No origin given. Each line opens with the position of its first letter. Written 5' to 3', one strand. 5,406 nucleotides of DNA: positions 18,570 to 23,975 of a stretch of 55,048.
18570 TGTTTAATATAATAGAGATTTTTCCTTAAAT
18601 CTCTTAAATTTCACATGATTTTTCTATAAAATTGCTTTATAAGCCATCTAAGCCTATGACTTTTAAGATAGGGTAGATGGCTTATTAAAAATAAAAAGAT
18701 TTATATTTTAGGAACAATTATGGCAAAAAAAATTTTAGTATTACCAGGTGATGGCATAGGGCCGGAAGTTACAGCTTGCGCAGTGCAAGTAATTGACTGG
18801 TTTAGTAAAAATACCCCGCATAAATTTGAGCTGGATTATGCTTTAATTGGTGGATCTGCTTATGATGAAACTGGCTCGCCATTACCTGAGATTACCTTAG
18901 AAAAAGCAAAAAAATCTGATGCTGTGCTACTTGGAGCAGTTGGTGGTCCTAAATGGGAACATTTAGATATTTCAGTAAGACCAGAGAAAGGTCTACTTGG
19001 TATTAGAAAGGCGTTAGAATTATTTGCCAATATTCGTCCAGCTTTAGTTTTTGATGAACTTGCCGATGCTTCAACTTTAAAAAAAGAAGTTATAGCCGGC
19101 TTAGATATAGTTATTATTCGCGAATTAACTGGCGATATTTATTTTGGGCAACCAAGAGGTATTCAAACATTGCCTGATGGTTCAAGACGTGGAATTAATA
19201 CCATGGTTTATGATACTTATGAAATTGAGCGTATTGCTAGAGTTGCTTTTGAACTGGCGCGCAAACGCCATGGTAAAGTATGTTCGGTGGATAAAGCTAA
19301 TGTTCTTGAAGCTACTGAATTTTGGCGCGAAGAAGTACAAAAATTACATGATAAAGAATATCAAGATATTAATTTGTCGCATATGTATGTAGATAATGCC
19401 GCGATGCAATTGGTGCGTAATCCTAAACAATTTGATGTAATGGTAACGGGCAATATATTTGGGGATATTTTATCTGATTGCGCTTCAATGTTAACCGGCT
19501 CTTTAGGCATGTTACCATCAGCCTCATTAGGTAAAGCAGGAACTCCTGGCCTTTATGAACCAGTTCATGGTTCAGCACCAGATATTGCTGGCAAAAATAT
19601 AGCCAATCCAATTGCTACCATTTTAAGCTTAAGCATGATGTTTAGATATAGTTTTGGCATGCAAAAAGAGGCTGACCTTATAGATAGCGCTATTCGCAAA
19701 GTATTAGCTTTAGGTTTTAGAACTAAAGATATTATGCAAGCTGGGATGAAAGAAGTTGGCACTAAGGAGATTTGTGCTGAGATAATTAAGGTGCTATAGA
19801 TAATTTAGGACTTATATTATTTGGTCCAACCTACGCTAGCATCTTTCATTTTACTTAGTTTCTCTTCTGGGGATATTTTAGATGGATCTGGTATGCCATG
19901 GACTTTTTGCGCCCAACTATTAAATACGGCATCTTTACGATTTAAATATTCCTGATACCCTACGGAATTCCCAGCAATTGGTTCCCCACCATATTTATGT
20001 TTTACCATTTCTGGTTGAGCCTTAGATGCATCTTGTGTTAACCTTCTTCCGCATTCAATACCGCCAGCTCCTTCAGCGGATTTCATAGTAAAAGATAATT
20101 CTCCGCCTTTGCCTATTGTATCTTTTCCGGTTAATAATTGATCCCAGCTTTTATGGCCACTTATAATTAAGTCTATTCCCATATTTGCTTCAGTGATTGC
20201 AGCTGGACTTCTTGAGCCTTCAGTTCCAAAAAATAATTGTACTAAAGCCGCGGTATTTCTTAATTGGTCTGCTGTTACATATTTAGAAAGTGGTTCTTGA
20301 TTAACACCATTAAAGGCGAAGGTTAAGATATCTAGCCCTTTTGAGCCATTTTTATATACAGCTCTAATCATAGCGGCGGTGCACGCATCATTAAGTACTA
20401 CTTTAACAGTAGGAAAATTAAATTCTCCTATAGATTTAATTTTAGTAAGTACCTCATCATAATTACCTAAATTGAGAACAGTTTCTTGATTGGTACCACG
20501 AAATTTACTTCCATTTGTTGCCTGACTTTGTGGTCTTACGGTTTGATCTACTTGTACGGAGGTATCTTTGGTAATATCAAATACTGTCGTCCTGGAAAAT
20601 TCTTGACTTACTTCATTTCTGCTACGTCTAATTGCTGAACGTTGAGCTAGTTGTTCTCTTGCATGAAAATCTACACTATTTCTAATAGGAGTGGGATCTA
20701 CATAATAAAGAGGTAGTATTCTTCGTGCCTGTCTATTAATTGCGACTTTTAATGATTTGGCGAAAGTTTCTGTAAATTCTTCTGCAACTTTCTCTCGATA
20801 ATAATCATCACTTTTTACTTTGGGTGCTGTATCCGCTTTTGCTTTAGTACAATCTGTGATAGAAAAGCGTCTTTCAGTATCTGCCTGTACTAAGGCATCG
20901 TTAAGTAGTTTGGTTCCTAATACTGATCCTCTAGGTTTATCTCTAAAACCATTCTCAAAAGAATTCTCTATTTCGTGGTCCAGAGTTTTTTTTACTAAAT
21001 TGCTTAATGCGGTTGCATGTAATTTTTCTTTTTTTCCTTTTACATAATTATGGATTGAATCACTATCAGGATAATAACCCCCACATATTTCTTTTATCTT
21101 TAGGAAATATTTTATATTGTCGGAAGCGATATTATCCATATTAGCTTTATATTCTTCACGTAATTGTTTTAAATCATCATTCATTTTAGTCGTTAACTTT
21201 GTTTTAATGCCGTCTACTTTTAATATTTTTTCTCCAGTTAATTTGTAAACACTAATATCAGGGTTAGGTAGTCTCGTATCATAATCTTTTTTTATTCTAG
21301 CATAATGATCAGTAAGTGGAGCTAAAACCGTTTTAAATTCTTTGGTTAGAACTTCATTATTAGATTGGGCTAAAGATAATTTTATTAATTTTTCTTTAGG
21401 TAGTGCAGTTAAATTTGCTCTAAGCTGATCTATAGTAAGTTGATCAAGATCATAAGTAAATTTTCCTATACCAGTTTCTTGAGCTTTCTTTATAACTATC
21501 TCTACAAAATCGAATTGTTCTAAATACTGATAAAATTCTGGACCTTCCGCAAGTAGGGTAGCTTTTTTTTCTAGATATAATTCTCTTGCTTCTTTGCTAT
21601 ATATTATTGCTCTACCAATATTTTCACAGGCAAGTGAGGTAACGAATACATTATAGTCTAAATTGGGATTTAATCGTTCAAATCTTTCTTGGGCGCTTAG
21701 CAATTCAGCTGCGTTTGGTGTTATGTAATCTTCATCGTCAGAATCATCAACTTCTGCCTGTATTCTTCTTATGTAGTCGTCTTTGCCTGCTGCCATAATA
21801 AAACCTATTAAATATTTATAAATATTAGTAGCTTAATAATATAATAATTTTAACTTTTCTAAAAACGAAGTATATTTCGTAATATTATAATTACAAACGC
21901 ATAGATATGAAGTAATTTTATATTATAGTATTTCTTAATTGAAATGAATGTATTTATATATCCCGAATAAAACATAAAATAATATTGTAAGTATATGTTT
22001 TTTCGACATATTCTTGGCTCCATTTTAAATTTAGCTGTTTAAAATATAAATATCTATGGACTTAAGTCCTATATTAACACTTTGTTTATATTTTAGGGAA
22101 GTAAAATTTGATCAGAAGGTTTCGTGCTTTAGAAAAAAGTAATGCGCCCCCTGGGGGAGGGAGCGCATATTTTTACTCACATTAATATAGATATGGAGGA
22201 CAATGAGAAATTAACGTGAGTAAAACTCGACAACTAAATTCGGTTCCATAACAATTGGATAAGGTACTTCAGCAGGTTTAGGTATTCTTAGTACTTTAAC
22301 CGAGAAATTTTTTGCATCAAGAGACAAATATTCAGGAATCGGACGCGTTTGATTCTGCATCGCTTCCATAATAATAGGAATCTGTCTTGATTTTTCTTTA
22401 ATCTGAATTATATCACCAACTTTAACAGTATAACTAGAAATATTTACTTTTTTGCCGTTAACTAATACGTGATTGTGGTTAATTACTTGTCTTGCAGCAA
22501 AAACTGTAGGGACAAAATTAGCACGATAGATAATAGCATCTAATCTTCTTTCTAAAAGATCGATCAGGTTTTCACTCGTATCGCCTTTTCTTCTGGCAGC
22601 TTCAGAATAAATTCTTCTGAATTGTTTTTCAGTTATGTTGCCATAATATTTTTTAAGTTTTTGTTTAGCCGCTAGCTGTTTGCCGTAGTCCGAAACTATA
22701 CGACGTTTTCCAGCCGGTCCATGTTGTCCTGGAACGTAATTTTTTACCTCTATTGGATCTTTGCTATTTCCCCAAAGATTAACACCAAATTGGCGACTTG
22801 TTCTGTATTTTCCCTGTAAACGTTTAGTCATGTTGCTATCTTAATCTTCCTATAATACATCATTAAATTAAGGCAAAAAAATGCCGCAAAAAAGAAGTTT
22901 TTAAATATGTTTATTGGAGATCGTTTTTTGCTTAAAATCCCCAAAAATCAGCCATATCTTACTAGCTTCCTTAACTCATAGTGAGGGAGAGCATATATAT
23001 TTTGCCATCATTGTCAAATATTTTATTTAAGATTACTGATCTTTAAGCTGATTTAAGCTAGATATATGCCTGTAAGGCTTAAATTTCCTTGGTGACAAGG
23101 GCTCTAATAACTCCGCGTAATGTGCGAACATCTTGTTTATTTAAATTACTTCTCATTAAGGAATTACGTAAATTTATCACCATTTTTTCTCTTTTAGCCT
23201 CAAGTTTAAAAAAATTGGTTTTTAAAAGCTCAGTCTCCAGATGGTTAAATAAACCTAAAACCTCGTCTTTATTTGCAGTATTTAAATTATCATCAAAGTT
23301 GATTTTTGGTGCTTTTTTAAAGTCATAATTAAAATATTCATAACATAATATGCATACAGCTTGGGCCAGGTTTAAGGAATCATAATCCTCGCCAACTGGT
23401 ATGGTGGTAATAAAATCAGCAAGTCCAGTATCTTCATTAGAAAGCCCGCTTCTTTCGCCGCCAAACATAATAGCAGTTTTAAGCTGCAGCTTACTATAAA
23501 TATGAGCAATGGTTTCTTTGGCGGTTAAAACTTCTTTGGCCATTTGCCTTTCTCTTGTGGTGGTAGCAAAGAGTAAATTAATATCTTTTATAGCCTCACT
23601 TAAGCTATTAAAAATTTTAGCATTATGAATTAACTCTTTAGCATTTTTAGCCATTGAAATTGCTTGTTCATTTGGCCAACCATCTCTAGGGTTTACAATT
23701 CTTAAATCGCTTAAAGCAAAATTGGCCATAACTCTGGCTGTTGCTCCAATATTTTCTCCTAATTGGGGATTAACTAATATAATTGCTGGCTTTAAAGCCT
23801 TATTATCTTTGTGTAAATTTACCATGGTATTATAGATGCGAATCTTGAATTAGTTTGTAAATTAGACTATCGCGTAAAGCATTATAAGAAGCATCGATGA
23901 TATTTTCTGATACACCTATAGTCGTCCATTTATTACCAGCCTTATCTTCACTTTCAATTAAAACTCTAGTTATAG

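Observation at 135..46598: Dispersed modular multi-hairpin repeat family bounded by TATAG...CTATA, at 10 loci in 55 kb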

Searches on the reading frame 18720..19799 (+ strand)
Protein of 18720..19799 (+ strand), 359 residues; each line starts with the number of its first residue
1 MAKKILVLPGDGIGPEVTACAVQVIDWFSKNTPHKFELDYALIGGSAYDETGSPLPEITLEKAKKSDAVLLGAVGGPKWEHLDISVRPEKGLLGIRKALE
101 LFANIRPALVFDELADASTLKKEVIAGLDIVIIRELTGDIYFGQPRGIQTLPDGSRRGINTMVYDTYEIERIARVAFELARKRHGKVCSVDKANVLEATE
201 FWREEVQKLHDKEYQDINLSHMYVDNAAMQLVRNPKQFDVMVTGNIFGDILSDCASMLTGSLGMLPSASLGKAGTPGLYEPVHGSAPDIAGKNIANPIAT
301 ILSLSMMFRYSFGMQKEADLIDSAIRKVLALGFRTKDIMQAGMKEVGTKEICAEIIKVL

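Call 40: search_protein_families(library=pfam, proteins=[window:18720-19799:+])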
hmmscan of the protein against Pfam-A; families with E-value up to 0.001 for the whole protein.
window:18720-19799:+ (359 aa): 1 family
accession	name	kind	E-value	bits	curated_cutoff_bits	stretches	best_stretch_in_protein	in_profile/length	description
PF00180.25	Iso_dh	-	3.1e-141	471.1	27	1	4-354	1-347/348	Isocitrate/isopropylmalate dehydrogenase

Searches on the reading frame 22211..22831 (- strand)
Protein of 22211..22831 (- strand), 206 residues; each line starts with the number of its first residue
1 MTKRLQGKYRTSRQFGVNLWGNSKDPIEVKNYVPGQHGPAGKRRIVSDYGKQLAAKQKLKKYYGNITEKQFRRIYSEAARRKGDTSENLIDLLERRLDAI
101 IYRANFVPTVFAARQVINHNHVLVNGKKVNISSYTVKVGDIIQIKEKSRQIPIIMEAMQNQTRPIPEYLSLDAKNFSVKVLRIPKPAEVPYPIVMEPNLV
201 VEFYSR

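Call 40: search_protein_families(library=pfam, proteins=[window:22211-22831:-])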
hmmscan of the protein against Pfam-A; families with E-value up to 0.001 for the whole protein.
window:22211-22831:- (206 aa): 3 families
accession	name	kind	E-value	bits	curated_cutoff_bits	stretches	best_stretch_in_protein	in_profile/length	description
PF00163.24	Ribosomal_S4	-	3.5e-23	82.6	23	1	8-94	6-95/95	Ribosomal protein S4/S9 N-terminal domain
PF01479.30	S4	-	1.9e-17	63.1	22.8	1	95-142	1-48/48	S4 domain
PF13275.11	S4_2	-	0.0005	20.3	24.6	1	100-151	13-64/65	S4 domain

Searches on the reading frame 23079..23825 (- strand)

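Call 40: search_protein_families(library=pfam, proteins=[window:23079-23825:-])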
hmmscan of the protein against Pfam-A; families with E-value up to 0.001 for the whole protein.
window:23079-23825:- (248 aa): 1 family
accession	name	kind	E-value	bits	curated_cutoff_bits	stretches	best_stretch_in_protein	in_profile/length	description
PF00588.24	SpoU_methylase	-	5.1e-27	95.1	29.7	1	14-162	3-142/142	SpoU rRNA Methylase family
